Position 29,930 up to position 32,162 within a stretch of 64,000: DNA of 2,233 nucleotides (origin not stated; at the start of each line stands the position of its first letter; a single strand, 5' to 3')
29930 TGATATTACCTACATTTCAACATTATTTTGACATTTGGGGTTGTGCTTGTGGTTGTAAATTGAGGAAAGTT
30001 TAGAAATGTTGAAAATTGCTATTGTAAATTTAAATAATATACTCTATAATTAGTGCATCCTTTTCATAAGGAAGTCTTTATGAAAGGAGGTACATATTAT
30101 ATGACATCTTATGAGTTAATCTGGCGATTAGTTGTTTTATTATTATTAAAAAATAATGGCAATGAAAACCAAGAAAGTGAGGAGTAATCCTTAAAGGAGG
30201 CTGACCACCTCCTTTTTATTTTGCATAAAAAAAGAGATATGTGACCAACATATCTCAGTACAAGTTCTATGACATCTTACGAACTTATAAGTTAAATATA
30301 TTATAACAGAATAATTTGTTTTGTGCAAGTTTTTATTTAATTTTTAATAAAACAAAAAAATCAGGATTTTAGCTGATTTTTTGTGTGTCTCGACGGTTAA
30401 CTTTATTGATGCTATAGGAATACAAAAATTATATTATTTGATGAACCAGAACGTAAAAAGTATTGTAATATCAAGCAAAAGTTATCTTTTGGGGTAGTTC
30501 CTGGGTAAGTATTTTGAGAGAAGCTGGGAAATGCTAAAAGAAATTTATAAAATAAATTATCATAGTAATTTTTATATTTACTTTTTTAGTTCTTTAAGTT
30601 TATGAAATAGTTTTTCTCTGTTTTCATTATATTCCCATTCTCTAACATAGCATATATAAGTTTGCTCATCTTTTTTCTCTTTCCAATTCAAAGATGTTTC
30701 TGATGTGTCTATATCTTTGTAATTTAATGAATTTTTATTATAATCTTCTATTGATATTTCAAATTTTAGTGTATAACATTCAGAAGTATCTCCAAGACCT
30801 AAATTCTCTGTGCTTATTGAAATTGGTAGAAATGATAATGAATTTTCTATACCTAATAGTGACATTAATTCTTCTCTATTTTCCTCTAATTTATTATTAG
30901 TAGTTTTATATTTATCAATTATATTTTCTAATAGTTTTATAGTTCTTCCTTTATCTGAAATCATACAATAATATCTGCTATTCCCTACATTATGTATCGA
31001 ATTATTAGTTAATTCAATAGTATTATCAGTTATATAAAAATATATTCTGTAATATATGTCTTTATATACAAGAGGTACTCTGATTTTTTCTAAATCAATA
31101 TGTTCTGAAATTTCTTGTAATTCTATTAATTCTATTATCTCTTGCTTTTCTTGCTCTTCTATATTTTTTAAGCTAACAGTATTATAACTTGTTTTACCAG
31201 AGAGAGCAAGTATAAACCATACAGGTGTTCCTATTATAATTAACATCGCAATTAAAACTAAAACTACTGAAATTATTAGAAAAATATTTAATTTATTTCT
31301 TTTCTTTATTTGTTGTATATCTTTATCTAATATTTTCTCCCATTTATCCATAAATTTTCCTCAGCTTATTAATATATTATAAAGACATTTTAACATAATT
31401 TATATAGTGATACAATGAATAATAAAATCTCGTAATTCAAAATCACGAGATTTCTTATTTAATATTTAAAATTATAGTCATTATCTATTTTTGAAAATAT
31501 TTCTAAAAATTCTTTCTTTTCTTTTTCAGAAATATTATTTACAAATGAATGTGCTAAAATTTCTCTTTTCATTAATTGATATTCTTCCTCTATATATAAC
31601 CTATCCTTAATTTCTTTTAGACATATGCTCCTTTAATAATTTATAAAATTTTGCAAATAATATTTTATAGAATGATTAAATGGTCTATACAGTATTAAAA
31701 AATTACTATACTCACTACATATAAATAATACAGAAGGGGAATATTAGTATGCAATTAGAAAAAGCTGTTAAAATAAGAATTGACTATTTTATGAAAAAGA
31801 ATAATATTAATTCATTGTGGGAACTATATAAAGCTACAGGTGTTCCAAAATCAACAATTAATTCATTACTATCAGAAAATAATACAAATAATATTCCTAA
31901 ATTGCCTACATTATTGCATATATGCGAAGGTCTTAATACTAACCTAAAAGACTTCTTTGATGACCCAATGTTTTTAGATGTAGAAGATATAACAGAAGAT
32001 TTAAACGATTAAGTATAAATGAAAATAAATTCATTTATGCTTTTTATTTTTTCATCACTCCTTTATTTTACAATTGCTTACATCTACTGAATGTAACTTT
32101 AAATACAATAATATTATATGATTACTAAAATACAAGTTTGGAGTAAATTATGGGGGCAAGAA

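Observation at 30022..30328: Type I toxin-antitoxin-like module: small peptide gene and a convergent sRNA with a duplicated start-codon region (par/Fst-like layout)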

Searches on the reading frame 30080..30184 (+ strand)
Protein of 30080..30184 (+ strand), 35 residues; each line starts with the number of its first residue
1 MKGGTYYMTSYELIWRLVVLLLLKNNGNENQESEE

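Call 6: search_protein_families(library=pfam, proteins=[window:30101-30184:+, window:30080-30184:+], max_evalue=1)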
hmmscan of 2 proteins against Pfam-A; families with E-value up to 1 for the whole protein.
seq(28 aa): 0 families

seq(35 aa): 0 families

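Call 11: find_encoding_contigs(protein=window:30080-30184:+, flank=5000, max_places=10)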
Protein seq(35 aa) (35 aa): 6 contigs read that carry it; 2 places shown.
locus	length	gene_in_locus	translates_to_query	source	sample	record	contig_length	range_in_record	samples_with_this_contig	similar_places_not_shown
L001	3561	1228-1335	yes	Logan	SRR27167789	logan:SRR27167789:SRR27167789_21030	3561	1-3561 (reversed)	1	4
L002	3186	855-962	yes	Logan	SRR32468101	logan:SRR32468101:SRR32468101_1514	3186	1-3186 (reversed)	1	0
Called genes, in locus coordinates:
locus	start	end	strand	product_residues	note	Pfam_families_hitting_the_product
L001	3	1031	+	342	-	?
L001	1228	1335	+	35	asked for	-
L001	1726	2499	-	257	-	-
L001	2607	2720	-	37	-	-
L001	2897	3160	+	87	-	PF13443:HTH_26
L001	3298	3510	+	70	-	-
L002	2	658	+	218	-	?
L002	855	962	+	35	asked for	-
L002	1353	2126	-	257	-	-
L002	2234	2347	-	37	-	-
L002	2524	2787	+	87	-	PF13443:HTH_26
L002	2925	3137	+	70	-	-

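Call 27: find_related_loci(query=A3, collection=genome_contigs, flank=4000)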
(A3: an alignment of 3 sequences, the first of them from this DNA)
Query A3 (28 aa) in genome_contigs; peptide patterns used: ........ (x = any residue, [..] = any of these).
55 stretches matched a pattern; 37 encode a relative of the query (tblastn E <= 1e-3); 37 distinct loci.
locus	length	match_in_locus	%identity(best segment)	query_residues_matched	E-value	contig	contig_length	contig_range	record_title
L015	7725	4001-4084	75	1-28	7e-11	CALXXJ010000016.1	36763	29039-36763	MAG: uncultured Clostridia bacterium isolate BRZ_NV__bin29 genome assembly, contig: BRZ_NV__NODE_1455_length_36763_cov_2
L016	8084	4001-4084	79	1-28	8e-11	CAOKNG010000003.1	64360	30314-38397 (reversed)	MAG TPA_asm: uncultured Clostridium sp. isolate SRR17684627_bin.19_metawrap_v1.3_MAG genome assembly, contig: NODE.716_l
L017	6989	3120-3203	75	1-28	1e-10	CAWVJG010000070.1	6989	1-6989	MAG: Bacillota bacterium isolate metabat2_XCR1_HET_6747_bwa.110 MAG genome assembly, contig: k87_764075, whole genome sh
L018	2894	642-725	82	1-28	2e-10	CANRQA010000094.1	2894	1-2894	MAG: uncultured Clostridia bacterium isolate Lapin-017__bin45 genome assembly, contig: Lapin-017__NODE_34919_length_2894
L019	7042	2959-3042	71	1-28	4e-10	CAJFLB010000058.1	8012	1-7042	uncultured Clostridia bacterium isolate Chicken_24_mag_33 genome assembly, contig: MAGpy_11413_24_idba_bin_33_fascaffold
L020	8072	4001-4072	88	1-24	8e-10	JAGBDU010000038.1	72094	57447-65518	MAG: Clostridia bacterium isolate RGIG9027 Water_deer_Rectum-4__c35492, whole genome shotgun sequence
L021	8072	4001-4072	88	1-24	8e-10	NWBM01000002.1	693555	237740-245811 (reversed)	MAG: Lachnospiraceae bacterium Phil5 707_L1_merged_contig_268, whole genome shotgun sequence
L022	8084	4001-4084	75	1-28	6e-10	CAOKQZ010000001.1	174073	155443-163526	MAG TPA_asm: uncultured Clostridium sp. isolate SRR15604628_bin.47_metawrap_v1.3_MAG genome assembly, contig: NODE.59_le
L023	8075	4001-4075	80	1-25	1e-9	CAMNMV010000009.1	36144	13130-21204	MAG: uncultured Clostridium sp. isolate SRR873597_bin.111_metaWRAP_v1.3_MAG genome assembly, contig: NODE.2172_length_36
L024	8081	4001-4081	70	1-27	3e-9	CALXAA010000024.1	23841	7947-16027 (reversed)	MAG: uncultured Clostridia bacterium isolate BRZ_D__bin85 genome assembly, contig: BRZ_D__NODE_3455_length_23841_cov_32.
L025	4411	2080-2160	67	1-27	1e-8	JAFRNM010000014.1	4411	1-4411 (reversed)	MAG: Clostridia bacterium isolate RGIG2630 Goat_Omasum-1__c385688, whole genome shotgun sequence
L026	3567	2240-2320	75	1-28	2e-8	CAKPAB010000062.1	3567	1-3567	MAG: uncultured Clostridia bacterium isolate REFINED_METABAT215_TOP10_CONTIGS_1500_ASSEMBLY_K77_MERGED__Hadza_MoBio_hadz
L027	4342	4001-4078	65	1-26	4e-8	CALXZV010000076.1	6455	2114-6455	MAG: uncultured Clostridia bacterium isolate BRZ_EL__bin65 genome assembly, contig: BRZ_EL__NODE_12701_length_6455_cov_9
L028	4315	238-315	81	1-25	4e-8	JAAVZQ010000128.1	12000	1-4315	MAG: Clostridia bacterium isolate ABMPRH_40_1_1 k141_1471222, whole genome shotgun sequence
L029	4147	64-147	57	1-28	6e-8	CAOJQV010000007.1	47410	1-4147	MAG TPA_asm: uncultured Clostridium sp. isolate SRR17684632_bin.63_metawrap_v1.3_MAG genome assembly, contig: NODE.973_l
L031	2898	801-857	89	1-19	4e-7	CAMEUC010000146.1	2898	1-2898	MAG: uncultured Clostridium sp. isolate SRR11489788_bin.70_metaWRAP_v1.3_MAG genome assembly, contig: ERZ11466826.40091,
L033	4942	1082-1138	89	1-19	4e-7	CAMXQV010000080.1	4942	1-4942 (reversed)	MAG TPA_asm: uncultured Clostridium sp. isolate SRR14920969_bin.33_metawrap_v1.3_MAG genome assembly, contig: NODE.8431_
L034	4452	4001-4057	89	1-19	4e-7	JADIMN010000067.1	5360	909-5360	MAG: Candidatus Alectryobacillus merdavium isolate 13038 F1M09__C198473_L5360_SRR9113735, whole genome shotgun sequence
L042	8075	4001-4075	80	1-25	6e-5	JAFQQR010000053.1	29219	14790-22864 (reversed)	MAG: Clostridia bacterium isolate RGIG2063 Goat_Colon-2__c711562, whole genome shotgun sequence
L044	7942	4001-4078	77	1-26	1e-4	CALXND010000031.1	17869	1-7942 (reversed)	MAG: uncultured Clostridia bacterium isolate BRZ_FC__bin47 genome assembly, contig: BRZ_FC__NODE_2891_length_17869_cov_1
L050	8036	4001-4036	92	1-12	6e-4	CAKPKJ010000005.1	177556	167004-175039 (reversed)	MAG: uncultured Clostridia bacterium isolate REFINED_METABAT215_TOP10_CONTIGS_1500_ASSEMBLY_K77_MERGED__Hadza_MoBio_hadz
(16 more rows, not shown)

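Call 47: search_protein_families(library=ncbifam, proteins=[window:30101-30184:+], max_evalue=10)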
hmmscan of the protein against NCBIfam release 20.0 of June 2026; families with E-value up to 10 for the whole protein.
seq(28 aa): 0 families

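Call 48: search_protein_families(library=phrogs, proteins=[window:30101-30184:+], max_evalue=1)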
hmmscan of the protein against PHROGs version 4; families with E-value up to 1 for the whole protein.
seq(28 aa): 0 families

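Call 49: search_protein_families(library=pfam, proteins=[L015:2561-3895:+, L015:4466-5554:+, L027:3220-3876:+, L050:4263-6032:-, L023:2767-3588:+, L024:2965-3879:-, L042:2982-3560:+, L044:5029-6300:+, L031:206-715:+, L031:1274-1873:-], max_evalue=0.00001)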
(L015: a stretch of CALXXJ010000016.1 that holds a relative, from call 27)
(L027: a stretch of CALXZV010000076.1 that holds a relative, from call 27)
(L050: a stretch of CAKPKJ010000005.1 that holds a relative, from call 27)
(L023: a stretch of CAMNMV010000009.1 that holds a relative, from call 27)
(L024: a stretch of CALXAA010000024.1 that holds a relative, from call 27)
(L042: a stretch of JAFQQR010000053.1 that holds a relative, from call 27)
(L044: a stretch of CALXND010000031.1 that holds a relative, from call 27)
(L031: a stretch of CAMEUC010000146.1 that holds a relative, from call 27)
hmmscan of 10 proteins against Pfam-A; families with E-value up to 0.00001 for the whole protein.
L015:2561-3895:+ (444 aa): 3 families
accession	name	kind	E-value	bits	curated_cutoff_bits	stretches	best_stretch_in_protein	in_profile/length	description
PF03796.21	DnaB_C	-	1.4e-114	382.2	27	1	182-437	1-255/255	DnaB-like helicase C terminal domain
PF00772.26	DnaB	-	1.1e-35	122.2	23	1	7-108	2-103/103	DnaB-like helicase N terminal domain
PF13481.12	AAA_25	-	2.4e-09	37.6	27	1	200-360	33-190/195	AAA domain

L015:4466-5554:+ (362 aa): 1 family
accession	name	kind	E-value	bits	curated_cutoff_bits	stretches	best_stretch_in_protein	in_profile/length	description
PF01171.26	ATP_bind_3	-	1.1e-49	169.1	27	1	28-229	1-181/182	PP-loop family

L027:3220-3876:+ (218 aa): 1 family
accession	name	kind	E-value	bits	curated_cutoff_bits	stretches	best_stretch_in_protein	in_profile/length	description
PF00834.25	Ribul_P_3_epim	-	1.4e-58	198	21.1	1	3-204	2-198/198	Ribulose-phosphate 3 epimerase family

L050:4263-6032:- (589 aa): 3 families
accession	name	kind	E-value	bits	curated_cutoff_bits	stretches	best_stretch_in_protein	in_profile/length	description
PF00152.25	tRNA-synt_2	-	2.6e-113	378.6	25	1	126-559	2-307/308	tRNA synthetases class II (D, K and N)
PF02938.19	GAD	-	4.6e-16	59.3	23.4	1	320-406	8-93/95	GAD domain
PF01336.31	tRNA_anti-codon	-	1.2e-15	57.6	27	1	24-107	1-75/75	OB-fold nucleic acid binding domain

L023:2767-3588:+ (273 aa): 1 family
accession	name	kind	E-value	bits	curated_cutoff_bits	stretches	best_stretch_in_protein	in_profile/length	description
PF00160.26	Pro_isomerase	-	1.4e-41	142.8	21.7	1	41-220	2-145/159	Cyclophilin type peptidyl-prolyl cis-trans isomerase/CLD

L024:2965-3879:- (304 aa): 1 family
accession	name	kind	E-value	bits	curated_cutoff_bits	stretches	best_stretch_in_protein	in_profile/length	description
PF00849.27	PseudoU_synth_2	-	1.1e-30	107.4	26.8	1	91-239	2-150/152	RNA pseudouridylate synthase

L042:2982-3560:+ (192 aa): 2 families
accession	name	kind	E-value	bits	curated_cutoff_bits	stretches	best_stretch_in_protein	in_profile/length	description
PF21095.3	CarD_C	-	1.6e-37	127.8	23.1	1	70-156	1-87/87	CarD, C-terminal domain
PF02559.22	CarD_TRCF_RID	-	4e-16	59.3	23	1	5-62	1-56/57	CarD-like/TRCF RID domain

L044:5029-6300:+ (423 aa): 2 families
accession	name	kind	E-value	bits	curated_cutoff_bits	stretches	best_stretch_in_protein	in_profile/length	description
PF04542.20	Sigma70_r2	-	3.8e-14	52.7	24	1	10-80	1-69/71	Sigma-70 region 2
PF04545.22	Sigma70_r4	-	1.6e-07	31.2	24.1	1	143-179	15-50/50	Sigma-70, region 4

L031:206-715:+ (169 aa): 0 families

L031:1274-1873:- (199 aa): 0 families

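Call 71: search_protein_families(library=pfam, alignment_id=A8, max_evalue=10)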
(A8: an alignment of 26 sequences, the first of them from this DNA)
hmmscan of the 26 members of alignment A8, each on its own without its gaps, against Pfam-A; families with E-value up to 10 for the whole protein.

A. member 1, seq(28 aa): 0 families

B. families by the number of members that match (of 26 scanned): 0 families

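Call 72: search_protein_families(library=padloc, alignment_id=A8, max_evalue=10)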
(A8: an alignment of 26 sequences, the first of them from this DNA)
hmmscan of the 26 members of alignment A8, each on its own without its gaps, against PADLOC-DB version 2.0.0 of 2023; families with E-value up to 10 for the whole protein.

A. member 1, seq(28 aa): 0 families

B. families by the number of members that match (of 26 scanned): 0 families

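Call 73: search_solved_structures(query=A8, max_evalue=10)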
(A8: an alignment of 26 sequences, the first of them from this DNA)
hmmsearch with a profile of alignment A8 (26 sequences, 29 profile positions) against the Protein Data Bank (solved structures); distinct sequences matched with E-value up to 10: 0.

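Call 84: search_protein_families(library=pfam, proteins=[L034:1636-2877:-, L034:92-1576:-, L033:2675-3589:-], max_evalue=0.0001)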
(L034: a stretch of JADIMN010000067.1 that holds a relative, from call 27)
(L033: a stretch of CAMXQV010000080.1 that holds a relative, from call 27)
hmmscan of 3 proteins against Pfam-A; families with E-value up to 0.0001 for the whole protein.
L034:1636-2877:- (413 aa): 0 families

L034:92-1576:- (494 aa): 4 families
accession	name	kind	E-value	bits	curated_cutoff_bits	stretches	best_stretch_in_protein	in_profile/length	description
PF00005.33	ABC_tran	-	9.5e-43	146.5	25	2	326-451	2-137/137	ABC transporter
PF13304.12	AAA_21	-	3.7e-15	57.2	27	1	105-172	225-299/304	AAA domain, putative AbiEii toxin, Type IV TA system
PF13555.12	AAA_29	-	2e-05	24.7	27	0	327-363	14-55/61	P-loop containing region of AAA domain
PF13401.12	AAA_22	-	3.2e-05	24.7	27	0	36-161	10-109/130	AAA domain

L033:2675-3589:- (304 aa): 2 families
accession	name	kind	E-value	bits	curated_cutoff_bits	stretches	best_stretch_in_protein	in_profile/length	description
PF00398.26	RrnaAD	-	2e-43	148.8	24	1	5-249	8-260/263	Ribosomal RNA adenine dimethylase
PF13649.12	Methyltransf_25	-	1.8e-05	25.7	27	1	31-88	1-61/97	Methyltransferase domain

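Call 87: search_protein_families(library=ncbifam, proteins=[L033:2675-3589:-, L034:92-1576:-, L034:1636-2877:-, L031:206-715:+, L031:1274-1873:-], max_evalue=0.00001)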
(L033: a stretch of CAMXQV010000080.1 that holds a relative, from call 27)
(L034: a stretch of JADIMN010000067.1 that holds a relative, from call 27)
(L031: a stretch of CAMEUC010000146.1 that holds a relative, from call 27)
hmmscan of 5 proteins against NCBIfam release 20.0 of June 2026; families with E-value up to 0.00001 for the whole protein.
L033:2675-3589:- (304 aa): 24 families
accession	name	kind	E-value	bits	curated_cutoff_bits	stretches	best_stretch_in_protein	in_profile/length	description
NF000077.1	Erm42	exception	5.7e-80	268.8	600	1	3-285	16-299/303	23S rRNA (adenine(2058)-N(6))-methyltransferase Erm(42)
NF000499.2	Erm23S_rRNA_broad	equivalog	4.1e-62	209.7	212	1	5-248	1-242/244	23S ribosomal RNA methyltransferase Erm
TIGR00755.1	ksgA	equivalog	1.6e-39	135.7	171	1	5-248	7-254/256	16S rRNA (adenine(1518)-N(6)/adenine(1519)-N(6))-dimethyltransferase RsmA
NF012220.1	erm_B_23S_MT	exception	1.1e-29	103.7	525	1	3-253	5-241/245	23S rRNA (adenine(2058)-N(6))-methyltransferase Erm(B)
NF012223.0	erm_F_23S_MT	exception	1.2e-28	100.1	575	1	7-255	13-260/266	23S rRNA (adenine(2058)-N(6))-methyltransferase Erm(F)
NF000337.1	erm_SHROVE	exception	1.8e-28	99.5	320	1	4-247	5-247/248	ErmE/ErmH/ErmO/ErmR family 23S rRNA (adenine(2058)-N(6))-methyltransferase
NF012219.1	erm_C_23S_MT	exception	7.2e-27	94.5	530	1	3-251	6-240/244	23S rRNA (adenine(2058)-N(6))-methyltransferase Erm(C)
NF000411.1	Erm45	exception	3.1e-26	92.7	525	1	3-253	5-241/245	23S rRNA (adenine(2058)-N(6))-methyltransferase Erm(45)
NF012222.1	erm_A_23S_MT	exception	1.6e-24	86.7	475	1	5-126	8-128/243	23S rRNA (adenine(2058)-N(6))-methyltransferase Erm(A)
NF045543.1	erm_G_23S_MT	exception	2e-21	76.9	515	1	3-250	6-239/244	23S rRNA (adenine(2058)-N(6))-methyltransferase Erm(G)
NF042988.1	Erm46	exception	1.5e-20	73.6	503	1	4-227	10-228/255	23S rRNA (adenine(2058)-N(6))-methyltransferase Erm(46)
NF000412.1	Erm43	exception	3.4e-20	72.6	500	1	5-247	8-239/243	23S rRNA (adenine(2058)-N(6))-methyltransferase Erm(43)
NF012218.0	erm_38_23S_MT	exception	5.8e-17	61.7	800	1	4-216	10-225/386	23S rRNA (adenine(2058)-N(6))-methyltransferase Erm(38)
NF042938.1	Erm55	exception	5.1e-16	58.5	525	1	4-219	10-220/270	23S rRNA (adenine(2058)-N(6))-methyltransferase Erm(55)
NF000087.1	ErmO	exception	7.6e-14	51.8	450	1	6-177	12-182/259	23S rRNA (adenine(2058)-N(6))-methyltransferase Erm(O)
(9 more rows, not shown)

L034:92-1576:- (494 aa): 180 families (the best 25 are shown)
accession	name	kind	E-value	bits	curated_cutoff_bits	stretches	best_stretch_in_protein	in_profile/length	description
NF000167.2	ABCF_Lsa_all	exception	1.2e-212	707.2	750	1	1-492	1-492/492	Lsa family ABC-F type ribosomal protection protein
NF000355.4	ribo_prot_ABC_F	equivalog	1.4e-142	476.1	380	1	5-492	2-499/499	ribosomal protection-like ABC-F family protein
NF000170.2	ABCF_Vga_all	exception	2e-79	267.5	725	2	163-493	125-454/521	Vga family ABC-F type ribosomal protection protein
NF000168.2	ABCF_Msr_all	exception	3.9e-71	240.1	680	1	32-493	32-479/487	Msr family ABC-F type ribosomal protection protein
NF000169.2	ABCF_Sal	exception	1.3e-67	228.7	725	2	96-493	109-502/542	Sal family ABC-F type ribosomal protection protein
NF011646.0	PRK15064.1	equivalog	1.1e-66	225.3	762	2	166-493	205-509/530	ABC-F family ATPase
NF043038.1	ABCF_CplR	exception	6.3e-65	219.9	780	2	158-493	136-470/544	ABC-F type ribosomal protection protein CplR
NF008775.0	PRK11819.1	equivalog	3.2e-62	210.9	599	2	269-493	287-516/556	energy-dependent translational throttle protein EttA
TIGR03719.1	ABC_ABC_ChvD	subfamily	4.1e-62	210.5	806.75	1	114-493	158-514/552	energy-dependent translational throttle protein EttA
NF050005.1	ABC_ATPase_Uup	equivalog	3.8e-57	193.9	900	3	6-248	322-571/636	ATP-binding cassette ATPase Uup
NF045691.1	ABCF_VgaF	exception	4e-56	190.5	975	2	117-492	77-452/459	ABC-F type ribosomal protection protein Vga(F)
NF008358.0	PRK11147.1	equivalog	4.2e-52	177.3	936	2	296-487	304-505/635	ABC transporter ATP-binding protein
NF000514.1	ABCF_OptrA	exception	7.9e-51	173.1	1450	2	309-494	347-534/655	ABC-F type ribosomal protection protein OptrA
NF007921.0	PRK10636.1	equivalog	1.1e-49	169.2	917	2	107-484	139-492/638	ABC transporter ATP-binding protein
NF000171.1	ABCF_producer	exception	1.7e-43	148.9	800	3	113-236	159-284/541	TlrC/CarA/OleB/SrmB family ABC-F type ribosomal protection protein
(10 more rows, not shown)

L034:1636-2877:- (413 aa): 0 families

L031:206-715:+ (169 aa): 0 families

L031:1274-1873:- (199 aa): 0 families

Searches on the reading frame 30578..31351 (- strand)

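Call 6: search_protein_families(library=pfam, proteins=[window:30578-31351:-], max_evalue=1)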
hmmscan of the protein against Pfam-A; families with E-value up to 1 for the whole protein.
window:30578-31351:- (257 aa): 2 families
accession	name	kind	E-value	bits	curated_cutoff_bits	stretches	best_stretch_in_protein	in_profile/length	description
PF09716.15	ETRAMP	-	0.15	12.5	29.1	1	8-41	40-74/81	Malarial early transcribed membrane protein (ETRAMP)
PF08861.15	DUF1828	-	0.36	11.6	22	1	129-185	23-78/91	Domain of unknown function DUF1828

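Call 48: search_protein_families(library=phrogs, proteins=[window:30578-31351:-], max_evalue=1)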
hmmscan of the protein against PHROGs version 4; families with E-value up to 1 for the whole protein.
window:30578-31351:- (257 aa): 5 families
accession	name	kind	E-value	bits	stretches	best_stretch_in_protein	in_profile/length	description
phrog_30609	-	unknown function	0.047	15.3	1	105-160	12-68/72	-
phrog_23638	-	unknown function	0.077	14.4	1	26-77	12-57/79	-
phrog_6228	-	unknown function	0.12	13.9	1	81-120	6-44/92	-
phrog_30750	-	unknown function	0.13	13.2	0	124-149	12-37/53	-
phrog_21148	-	unknown function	0.5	11.5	0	66-117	5-56/86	-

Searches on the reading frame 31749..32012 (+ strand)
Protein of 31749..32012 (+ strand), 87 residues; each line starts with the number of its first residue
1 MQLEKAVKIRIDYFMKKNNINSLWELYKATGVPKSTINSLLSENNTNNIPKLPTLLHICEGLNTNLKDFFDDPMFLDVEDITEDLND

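Call 6: search_protein_families(library=pfam, proteins=[window:31749-32012:+], max_evalue=1)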
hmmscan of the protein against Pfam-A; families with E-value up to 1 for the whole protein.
window:31749-32012:+ (87 aa): 4 families
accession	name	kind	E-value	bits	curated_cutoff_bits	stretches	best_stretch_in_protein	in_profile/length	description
PF13443.12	HTH_26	-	7.6e-09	36.1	22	1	10-71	1-59/63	Cro/C1-type HTH DNA-binding domain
PF19615.4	DUF6120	-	0.0002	21.8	27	1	5-50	21-66/92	Family of unknown function (DUF6120)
PF01381.28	HTH_3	-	0.067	13.7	23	1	25-68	14-54/55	Helix-turn-helix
PF09339.16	HTH_IclR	-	0.19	12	22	1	5-42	4-40/52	IclR helix-turn-helix domain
